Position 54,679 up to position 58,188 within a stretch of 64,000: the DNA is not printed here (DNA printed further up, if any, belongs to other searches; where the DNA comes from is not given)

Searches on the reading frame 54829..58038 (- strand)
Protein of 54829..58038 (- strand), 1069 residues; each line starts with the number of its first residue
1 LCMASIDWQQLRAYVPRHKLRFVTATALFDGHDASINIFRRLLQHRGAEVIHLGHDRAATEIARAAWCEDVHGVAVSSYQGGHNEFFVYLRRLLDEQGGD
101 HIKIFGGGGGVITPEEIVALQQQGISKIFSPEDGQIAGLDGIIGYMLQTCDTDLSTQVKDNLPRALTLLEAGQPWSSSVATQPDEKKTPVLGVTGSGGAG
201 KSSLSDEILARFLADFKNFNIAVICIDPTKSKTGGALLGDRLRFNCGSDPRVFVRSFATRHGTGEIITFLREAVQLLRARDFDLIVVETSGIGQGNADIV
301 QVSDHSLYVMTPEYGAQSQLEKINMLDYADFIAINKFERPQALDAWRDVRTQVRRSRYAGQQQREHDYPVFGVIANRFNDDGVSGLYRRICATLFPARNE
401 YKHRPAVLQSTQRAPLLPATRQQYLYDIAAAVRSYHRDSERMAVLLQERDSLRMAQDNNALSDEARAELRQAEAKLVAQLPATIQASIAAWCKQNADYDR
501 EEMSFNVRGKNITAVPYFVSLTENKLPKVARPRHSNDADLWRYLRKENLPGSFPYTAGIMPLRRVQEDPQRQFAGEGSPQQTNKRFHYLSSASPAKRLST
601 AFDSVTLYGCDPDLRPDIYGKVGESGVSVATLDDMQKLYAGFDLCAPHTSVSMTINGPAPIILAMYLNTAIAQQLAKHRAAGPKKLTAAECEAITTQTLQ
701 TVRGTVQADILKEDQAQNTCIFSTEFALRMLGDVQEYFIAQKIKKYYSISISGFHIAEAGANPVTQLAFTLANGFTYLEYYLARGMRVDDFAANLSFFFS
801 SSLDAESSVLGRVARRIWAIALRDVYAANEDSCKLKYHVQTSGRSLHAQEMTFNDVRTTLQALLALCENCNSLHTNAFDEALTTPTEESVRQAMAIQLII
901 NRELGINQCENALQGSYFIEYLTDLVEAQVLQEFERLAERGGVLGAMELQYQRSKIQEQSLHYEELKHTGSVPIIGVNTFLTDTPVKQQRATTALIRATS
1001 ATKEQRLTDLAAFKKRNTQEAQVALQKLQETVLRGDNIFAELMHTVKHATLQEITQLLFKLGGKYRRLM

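Call 84: search_protein_families(library=pfam, proteins=[window:54829-58038:-], max_evalue=0.00001)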
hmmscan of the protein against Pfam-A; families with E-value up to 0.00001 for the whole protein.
window:54829-58038:- (1069 aa): 4 families
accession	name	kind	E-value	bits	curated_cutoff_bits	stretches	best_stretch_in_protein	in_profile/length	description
PF01642.28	MM_CoA_mutase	-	4.5e-120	402.1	22.1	1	545-1059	23-508/512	Methylmalonyl-CoA mutase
PF03308.22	MeaB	-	1.6e-36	126.2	23.1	1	162-358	1-204/273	Methylmalonyl Co-A mutase-associated GTPase MeaB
PF02310.24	B12-binding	-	2.4e-12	47.2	32.1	1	21-124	2-104/121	B12 binding domain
PF02492.25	cobW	-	8.6e-06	25.9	20.7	0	189-356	1-172/180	CobW/HypB/UreG, nucleotide-binding domain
